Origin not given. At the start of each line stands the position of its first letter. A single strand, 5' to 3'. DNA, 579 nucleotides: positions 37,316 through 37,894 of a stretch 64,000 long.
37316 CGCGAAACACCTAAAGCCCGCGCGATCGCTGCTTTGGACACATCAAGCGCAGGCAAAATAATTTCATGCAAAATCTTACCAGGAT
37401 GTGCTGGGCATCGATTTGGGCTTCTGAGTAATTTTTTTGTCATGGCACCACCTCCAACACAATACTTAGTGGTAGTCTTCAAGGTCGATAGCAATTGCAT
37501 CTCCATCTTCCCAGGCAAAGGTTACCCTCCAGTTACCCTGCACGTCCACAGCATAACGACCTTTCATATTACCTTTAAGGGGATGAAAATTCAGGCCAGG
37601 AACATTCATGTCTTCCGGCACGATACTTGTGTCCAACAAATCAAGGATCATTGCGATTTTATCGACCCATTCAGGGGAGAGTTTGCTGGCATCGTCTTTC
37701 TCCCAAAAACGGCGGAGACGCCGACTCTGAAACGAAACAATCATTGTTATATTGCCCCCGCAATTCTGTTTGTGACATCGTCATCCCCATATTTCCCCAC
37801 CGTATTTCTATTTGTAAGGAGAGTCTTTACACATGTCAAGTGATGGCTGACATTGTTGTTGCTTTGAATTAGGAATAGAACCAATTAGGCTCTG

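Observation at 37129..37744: higB-higA toxin-antitoxin pair inserted inside the queuosine-precursor operon queC-[higBA]-queE-queD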

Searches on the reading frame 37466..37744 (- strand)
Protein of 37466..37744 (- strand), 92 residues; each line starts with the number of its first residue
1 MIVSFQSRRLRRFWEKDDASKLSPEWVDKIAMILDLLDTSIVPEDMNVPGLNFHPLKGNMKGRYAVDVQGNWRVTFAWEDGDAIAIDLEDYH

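Call 3: search_protein_families(library=pfam, proteins=[window:37466-37744:-], max_evalue=0.01)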
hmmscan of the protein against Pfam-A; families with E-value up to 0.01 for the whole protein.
window:37466-37744:- (92 aa): 1 family
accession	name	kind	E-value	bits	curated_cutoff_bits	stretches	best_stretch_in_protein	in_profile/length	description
PF05015.19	HigB-like_toxin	-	1.4e-15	57.9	27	1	4-92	2-91/91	RelE-like toxin of type II toxin-antitoxin system HigB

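Call 4: search_protein_families(library=ncbifam, proteins=[window:37466-37744:-], max_evalue=0.01)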
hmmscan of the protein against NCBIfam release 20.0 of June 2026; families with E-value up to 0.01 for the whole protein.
window:37466-37744:- (92 aa): 1 family
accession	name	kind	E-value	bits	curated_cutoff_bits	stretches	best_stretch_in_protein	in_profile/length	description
TIGR02385.1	RelE_StbE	subfamily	0.0028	18.1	27.9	1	28-84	24-74/88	type II toxin-antitoxin system mRNA interferase toxin, RelE/StbE family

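Call 9: find_encoding_contigs(protein=window:37466-37744:-, flank=6000, max_places=10)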
Protein window:37466-37744:- (92 aa): no gene with exactly this product is on record in the collection.

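Call 12: find_homologous_proteins(query=window:37466-37744:-, max_evalue=0.001)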
Query window:37466-37744:- (92 aa): 83 proteins with E <= 0.001 among 84 candidates.
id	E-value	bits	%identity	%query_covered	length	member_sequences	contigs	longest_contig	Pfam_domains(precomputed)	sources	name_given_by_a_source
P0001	9.9e-57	207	100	100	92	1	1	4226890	PF05015.19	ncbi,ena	-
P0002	6.8e-45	169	76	100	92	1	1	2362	PF05015.19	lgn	-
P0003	1.6e-43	164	77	100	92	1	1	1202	PF05015.19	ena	-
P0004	4.3e-43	163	76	100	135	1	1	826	PF05015.19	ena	-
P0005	8.8e-36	140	70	100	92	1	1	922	PF05015.19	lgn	-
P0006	1.9e-35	139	67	100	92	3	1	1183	PF05015.19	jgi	jgi:proteic killer suppression protein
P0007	4.0e-34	134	66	100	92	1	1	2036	PF05015.19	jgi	jgi:proteic killer suppression protein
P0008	1.5e-33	133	63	100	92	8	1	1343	PF05015.19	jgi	jgi:toxin HigB-1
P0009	2.7e-33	132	65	100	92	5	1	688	PF05015.19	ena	-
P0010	4.3e-33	131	62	100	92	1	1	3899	PF05015.19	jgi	jgi:proteic killer suppression protein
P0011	1.7e-31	126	65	100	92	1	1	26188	PF05015.19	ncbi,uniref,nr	ncbi:type II toxin-antitoxin system RelE/ParE family toxin [Propylenella binzhouense]|uniref:Plasmid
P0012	3.8e-30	122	59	100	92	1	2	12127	PF05015.19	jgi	jgi:proteic killer suppression protein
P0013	4.2e-30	121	58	100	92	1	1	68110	PF05015.19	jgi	jgi:toxin HigB-1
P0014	4.5e-30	121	55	100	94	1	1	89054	PF05015.19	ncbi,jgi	jgi:proteic killer suppression protein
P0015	1.2e-29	120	63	100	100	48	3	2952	PF05015.19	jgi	jgi:proteic killer suppression protein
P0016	1.2e-29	120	63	100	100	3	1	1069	PF05015.19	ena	-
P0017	1.2e-29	120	63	100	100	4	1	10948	PF05015.19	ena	-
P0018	2.4e-29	119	62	100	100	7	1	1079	PF05015.19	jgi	jgi:proteic killer suppression protein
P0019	4.8e-29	118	62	100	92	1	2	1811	PF05015.19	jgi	jgi:proteic killer suppression protein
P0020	8.7e-29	117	62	100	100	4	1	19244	PF05015.19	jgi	jgi:toxin HigB-1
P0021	1.7e-28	116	62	100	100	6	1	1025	PF05015.19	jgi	jgi:proteic killer suppression protein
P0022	1.8e-28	116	62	100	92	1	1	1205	PF05015.19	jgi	jgi:toxin HigB-1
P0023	2.4e-28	116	59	100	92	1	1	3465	PF05015.19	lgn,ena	-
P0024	2.5e-28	116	55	100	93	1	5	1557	PF05015.19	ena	-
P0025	3.3e-28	115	61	100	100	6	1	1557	PF05015.19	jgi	jgi:proteic killer suppression protein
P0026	4.4e-28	115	62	100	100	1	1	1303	PF05015.19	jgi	-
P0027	6.5e-28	114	62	100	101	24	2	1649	PF05015.19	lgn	-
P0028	6.8e-28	114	59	100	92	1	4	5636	PF05015.19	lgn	-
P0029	9.8e-28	114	61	100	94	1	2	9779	PF05015.19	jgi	jgi:toxin HigB-1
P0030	1.3e-27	113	63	100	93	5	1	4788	PF05015.19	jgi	jgi:proteic killer suppression protein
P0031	2.2e-27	113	60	100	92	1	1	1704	PF05015.19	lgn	-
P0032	3.1e-27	112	61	100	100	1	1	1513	PF05015.19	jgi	jgi:toxin HigB-1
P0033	3.2e-27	112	59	100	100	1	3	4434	PF05015.19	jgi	jgi:toxin HigB-1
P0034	4.8e-27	112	63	100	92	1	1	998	PF05015.19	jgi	jgi:proteic killer suppression protein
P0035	4.9e-27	112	61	100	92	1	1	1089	PF05015.19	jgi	jgi:proteic killer suppression protein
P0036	5.0e-27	112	58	100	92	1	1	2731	PF05015.19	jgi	jgi:toxin HigB-1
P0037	1.1e-26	110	61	100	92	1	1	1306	PF05015.19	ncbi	-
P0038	1.2e-26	110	57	100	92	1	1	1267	PF05015.19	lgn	-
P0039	1.4e-26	110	59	100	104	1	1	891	PF05015.19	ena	-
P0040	2.5e-26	109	58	100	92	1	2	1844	PF05015.19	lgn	-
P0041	6.2e-26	108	54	100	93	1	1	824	PF05015.19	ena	-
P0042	6.9e-26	108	57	100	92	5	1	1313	PF05015.19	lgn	-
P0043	7.1e-26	108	55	100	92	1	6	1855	PF05015.19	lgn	-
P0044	1.8e-25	107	58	100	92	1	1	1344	PF05015.19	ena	-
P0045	1.8e-25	107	58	100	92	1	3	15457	PF05015.19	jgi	jgi:toxin HigB-1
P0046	2.2e-25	106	58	100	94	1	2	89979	PF05015.19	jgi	jgi:proteic killer suppression protein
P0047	5.7e-25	105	61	90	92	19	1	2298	PF05015.19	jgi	jgi:proteic killer suppression protein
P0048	6.5e-25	105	55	100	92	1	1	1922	PF05015.19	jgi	jgi:toxin HigB-1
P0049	7.6e-25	105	59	100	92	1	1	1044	PF05015.19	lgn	-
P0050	8.0e-25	105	57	100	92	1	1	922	PF05015.19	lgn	-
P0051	1.5e-24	104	55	100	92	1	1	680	PF05015.19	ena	-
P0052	4.3e-24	102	55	100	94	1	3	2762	PF05015.19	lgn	-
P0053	9.7e-24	101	55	100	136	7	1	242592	PF05015.19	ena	-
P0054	3.6e-23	99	54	100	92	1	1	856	PF05015.19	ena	-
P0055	4.7e-23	99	55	100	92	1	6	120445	PF05015.19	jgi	jgi:toxin HigB-1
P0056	8.0e-23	98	57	100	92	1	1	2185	PF05015.19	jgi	jgi:proteic killer suppression protein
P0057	1.7e-22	97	54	100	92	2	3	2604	PF05015.19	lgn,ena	-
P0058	4.5e-22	96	53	100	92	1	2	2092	PF05015.19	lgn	-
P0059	8.9e-22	95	53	100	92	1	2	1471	PF05015.19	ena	-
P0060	2.0e-21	94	49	100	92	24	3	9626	PF05015.19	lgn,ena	-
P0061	2.0e-21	94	52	100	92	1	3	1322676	PF05015.19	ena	-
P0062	1.5e-20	91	51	100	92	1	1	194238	PF05015.19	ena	-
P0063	1.6e-20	91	66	71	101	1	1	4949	PF05015.19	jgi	-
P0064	2.0e-20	90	51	100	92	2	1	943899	PF05015.19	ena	-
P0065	3.9e-20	90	50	100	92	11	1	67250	PF05015.19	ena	-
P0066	3.9e-20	90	50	100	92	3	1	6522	PF05015.19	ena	-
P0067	3.9e-20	89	51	100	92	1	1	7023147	PF05015.19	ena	-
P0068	5.4e-20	89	50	100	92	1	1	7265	PF05015.19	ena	-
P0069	8.6e-20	88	57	84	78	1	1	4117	PF05015.19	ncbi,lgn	-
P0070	9.3e-20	88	69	66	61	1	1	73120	PF05015.19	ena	-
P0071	7.5e-19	85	58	58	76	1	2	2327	PF05015.19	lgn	-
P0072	1.7e-18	84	48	100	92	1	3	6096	PF05015.19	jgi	jgi:toxin HigB-1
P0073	2.3e-18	84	56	84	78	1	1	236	PF05015.19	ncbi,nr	ncbi:type II toxin-antitoxin system RelE/ParE family toxin, partial [Klebsiella pneumoniae]|nr:type 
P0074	3.3e-18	83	64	66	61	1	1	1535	PF05015.19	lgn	-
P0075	1.6e-17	81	59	72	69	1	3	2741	PF05015.19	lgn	-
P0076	2.7e-17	80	45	100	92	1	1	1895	PF05015.19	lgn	-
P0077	3.8e-17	80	45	100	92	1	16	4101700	PF05015.19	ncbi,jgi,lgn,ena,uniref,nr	ncbi:MAG: Killer protein [Shinella sp. 65-6]|uniref:type II toxin-antitoxin system RelE/ParE family 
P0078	5.1e-17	80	45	100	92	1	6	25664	PF05015.19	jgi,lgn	jgi:proteic killer suppression protein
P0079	5.3e-17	79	45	100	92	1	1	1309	PF05015.19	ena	-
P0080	1.0e-16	79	45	100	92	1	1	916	PF05015.19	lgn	-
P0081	1.4e-16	78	45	100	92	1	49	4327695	PF05015.19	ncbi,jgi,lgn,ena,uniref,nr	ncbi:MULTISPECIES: type II toxin-antitoxin system RelE/ParE family toxin [unclassified Shinella]|jgi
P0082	7.0e-15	73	43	100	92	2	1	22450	PF05015.19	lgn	-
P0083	2.3e-10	58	38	100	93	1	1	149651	PF05015.19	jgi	-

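Call 13: find_encoding_contigs(protein=P0001, flank=3000, max_places=4)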
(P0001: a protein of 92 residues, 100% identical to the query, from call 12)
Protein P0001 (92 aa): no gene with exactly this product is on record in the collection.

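Call 14: find_encoding_contigs(protein=P0002, flank=3000, max_places=4)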
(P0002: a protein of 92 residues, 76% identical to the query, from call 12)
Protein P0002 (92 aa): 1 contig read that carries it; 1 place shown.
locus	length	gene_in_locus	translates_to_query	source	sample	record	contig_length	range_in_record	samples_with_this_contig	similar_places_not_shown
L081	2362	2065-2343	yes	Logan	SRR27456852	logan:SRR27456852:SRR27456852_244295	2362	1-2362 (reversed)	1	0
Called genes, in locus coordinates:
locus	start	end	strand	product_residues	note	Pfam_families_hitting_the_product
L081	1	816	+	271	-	?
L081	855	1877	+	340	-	PF00389:2-Hacid_dh, PF03446:NAD_binding_2 (faint), PF02826:2-Hacid_dh_C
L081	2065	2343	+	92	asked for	PF05015:HigB-like_toxin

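Call 15: find_encoding_contigs(protein=P0011, flank=5000, max_places=4)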
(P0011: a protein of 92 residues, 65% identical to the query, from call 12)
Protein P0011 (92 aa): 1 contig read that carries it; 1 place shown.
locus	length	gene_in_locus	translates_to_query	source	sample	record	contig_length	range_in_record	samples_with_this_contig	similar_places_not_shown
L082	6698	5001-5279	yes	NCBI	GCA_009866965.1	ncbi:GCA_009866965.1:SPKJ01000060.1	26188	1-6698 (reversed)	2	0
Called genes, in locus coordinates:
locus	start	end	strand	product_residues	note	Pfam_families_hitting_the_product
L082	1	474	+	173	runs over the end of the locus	PF01613:Flavin_Reduct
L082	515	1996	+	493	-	PF11794:HpaB_N, PF03241:HpaB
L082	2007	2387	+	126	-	PF12973:Cupin_7 (weak)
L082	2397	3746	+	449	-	PF01425:Amidase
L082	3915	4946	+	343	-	PF01757:Acyl_transf_3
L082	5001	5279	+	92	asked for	PF05015:HigB-like_toxin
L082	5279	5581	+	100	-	PF13560:HTH_31 (weak), PF01381:HTH_3 (weak)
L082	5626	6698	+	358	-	PF02739:5_3_exonuc_N, PF01367:5_3_exonuc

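Call 18: search_solved_structures(query=window:37466-37744:-, max_evalue=0.01, show_alignments=3)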
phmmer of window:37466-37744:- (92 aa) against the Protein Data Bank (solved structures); distinct sequences matched with E-value up to 0.01: 6.
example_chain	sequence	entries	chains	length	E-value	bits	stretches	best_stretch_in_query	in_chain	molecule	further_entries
4mct_B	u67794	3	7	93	1.5e-14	57.1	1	1-92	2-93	Killer protein | Endoribonuclease HigB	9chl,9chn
4mcx_B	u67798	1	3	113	2.9e-14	56.2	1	1-92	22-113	Killer protein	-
4px8_A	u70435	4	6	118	9e-14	54.6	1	2-92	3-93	Killer protein | Host inhibition of growth B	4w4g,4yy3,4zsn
4ypb_QY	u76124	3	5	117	6.9e-13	51.8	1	2-91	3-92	Host inhibition of growth B | Killer protein | Endoribonuclease HigB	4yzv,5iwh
5ixl_A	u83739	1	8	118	1.4e-12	50.8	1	2-92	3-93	Endoribonuclease HigB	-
6f8s_B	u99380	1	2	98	5.7e-05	26.4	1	34-92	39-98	Putative Killer protein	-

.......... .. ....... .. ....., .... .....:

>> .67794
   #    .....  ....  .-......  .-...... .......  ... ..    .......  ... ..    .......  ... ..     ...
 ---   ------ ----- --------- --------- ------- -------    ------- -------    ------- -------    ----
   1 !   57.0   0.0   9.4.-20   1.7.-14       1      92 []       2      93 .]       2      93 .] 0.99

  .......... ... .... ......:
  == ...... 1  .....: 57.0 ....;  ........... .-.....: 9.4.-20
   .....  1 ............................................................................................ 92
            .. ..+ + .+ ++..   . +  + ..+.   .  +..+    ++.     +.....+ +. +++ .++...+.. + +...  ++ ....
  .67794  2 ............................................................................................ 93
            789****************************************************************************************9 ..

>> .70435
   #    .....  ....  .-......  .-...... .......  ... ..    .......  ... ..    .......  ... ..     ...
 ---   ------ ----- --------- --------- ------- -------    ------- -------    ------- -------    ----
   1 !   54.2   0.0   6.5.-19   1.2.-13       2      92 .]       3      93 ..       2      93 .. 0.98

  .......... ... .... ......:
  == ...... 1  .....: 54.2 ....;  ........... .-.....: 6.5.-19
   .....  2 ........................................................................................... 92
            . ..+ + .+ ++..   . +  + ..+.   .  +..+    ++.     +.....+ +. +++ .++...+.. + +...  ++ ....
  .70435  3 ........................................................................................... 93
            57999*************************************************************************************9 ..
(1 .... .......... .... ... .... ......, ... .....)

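Call 25: find_related_loci(query=A1, collection=metagenome_contigs, flank=5000)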
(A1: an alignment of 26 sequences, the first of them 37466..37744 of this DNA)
Query A1 (92 aa) in metagenome_contigs; peptide patterns used: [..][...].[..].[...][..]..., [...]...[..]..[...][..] (x = any residue, [..] = any of these).
600 stretches matched a pattern (row limit reached: there are more); 565 encode a relative of the query (tblastn E <= 1e-3); the best 80 are kept; 80 distinct loci.
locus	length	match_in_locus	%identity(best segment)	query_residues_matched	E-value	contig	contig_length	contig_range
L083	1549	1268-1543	60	1-92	1e-36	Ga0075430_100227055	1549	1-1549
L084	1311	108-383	62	1-92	1e-35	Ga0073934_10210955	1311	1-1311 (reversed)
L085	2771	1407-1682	55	1-92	9e-35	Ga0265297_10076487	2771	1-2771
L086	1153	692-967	58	1-92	7e-35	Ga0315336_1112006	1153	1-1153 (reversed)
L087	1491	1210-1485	55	1-92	3e-34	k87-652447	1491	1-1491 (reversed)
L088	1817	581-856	58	1-92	2e-33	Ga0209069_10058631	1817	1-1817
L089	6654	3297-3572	58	1-92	6e-33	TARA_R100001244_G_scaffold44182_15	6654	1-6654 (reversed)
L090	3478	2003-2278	52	1-92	2e-33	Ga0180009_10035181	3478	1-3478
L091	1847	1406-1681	55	1-92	3e-33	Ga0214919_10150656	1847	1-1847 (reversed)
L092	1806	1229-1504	54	1-92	2e-32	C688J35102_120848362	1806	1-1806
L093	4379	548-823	58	1-92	2e-32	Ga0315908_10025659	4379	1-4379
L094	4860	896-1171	57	1-92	2e-32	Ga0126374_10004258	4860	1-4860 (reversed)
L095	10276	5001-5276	57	1-92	2e-32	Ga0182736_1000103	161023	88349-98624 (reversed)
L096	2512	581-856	57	1-92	6e-32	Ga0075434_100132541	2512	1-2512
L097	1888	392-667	52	1-92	8e-32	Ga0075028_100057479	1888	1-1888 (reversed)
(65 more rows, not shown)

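Call 35: list_cluster_members(proteins=[P0001, P0084, P0002, P0003])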
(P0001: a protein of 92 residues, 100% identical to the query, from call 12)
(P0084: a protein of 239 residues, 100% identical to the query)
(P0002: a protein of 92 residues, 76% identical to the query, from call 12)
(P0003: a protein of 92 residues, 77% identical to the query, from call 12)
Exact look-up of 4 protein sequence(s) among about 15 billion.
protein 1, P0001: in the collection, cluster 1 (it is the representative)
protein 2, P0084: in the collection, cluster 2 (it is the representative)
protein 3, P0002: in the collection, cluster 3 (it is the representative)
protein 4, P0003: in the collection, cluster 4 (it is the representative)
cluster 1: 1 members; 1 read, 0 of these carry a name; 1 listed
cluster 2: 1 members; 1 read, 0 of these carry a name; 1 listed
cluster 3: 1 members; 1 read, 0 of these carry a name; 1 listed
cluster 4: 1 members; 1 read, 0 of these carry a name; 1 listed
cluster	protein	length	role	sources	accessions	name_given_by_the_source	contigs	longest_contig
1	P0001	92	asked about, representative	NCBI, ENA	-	-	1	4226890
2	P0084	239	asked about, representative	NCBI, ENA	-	-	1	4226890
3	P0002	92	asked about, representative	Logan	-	-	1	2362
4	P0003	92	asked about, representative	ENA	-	-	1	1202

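Call 44: search_dna_similar(query=window:37466-37744:-, collection=plasmids, mode=protein, max_rows=12)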
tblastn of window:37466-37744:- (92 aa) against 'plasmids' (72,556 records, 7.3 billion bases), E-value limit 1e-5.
Records with a match: 524; places in all: 534; records where one place covers at least 80% of the query: 504.
Best place of each record, by identity: <60% 524.
By first word of the organism name: Escherichia 98; Pseudomonas 68; Salmonella 33; Klebsiella 29; Pantoea 29; Providencia 22; Rhizobium 21; Enterobacter 15; Acinetobacter 15; Citrobacter 11; and 89 more.
By predicted mobility (MOB-suite, as given by PLSDB): non-mobilizable 297; mobilizable 129; conjugative 98.
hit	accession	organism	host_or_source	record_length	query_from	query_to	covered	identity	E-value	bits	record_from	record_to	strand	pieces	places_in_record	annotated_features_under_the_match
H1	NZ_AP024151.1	Methylobacterium indicum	-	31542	1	92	100%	51.1%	7e-24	100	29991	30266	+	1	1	type II toxin-antitoxin system RelE/ParE family toxin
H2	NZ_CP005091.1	Sphingobium sp. TKS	-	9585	1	92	100%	50.0%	2e-21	93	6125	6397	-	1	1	type II toxin-antitoxin system RelE/ParE family toxin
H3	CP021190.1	Rhizorhabdus wittichii DC-6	activated sludge of a wastewater ...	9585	1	92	100%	50.0%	2e-21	93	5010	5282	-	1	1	plasmid maintenance system killer protein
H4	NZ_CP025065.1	Roseomonas mucosa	Homo sapiens,Clinical, healthy, human ...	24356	1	92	100%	48.9%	2e-22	96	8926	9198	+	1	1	type II toxin-antitoxin system RelE/ParE family toxin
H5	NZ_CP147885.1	Roseomonas mucosa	cell culture,Styx glacier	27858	1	92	100%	48.9%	2e-22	96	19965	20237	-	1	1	type II toxin-antitoxin system RelE/ParE family toxin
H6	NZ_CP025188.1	Roseomonas mucosa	Homo sapiens,clinical, human skin, ...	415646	1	92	100%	48.9%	2e-22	96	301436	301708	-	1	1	type II toxin-antitoxin system RelE/ParE family toxin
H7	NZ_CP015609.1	Bacillus safensis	Purified bacterial strains from deep ...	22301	1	92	100%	47.8%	7e-22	95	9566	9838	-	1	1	record has no annotation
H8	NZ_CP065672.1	Sphingomonas paucimobilis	-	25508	1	92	100%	47.8%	4e-20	90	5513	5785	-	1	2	type II toxin-antitoxin system RelE/ParE family toxin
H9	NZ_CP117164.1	Sphingobium sp. AntQ-1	Genomic DNA,PAH-contaminated soil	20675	1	92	100%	47.8%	7e-20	89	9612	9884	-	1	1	type II toxin-antitoxin system RelE/ParE family toxin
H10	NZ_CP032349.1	Azospirillum brasilense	soil sample,Agricultural field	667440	1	92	100%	46.8%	1e-18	86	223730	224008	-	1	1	type II toxin-antitoxin system RelE/ParE family toxin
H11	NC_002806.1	Microscilla sp. PRE1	-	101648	1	92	100%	46.7%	7e-21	92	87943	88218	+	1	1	type II toxin-antitoxin system RelE/ParE family toxin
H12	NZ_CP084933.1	Sphingomonas morindae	mixed culture,Noni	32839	1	92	100%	46.7%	1e-19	88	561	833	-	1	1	type II toxin-antitoxin system RelE/ParE family toxin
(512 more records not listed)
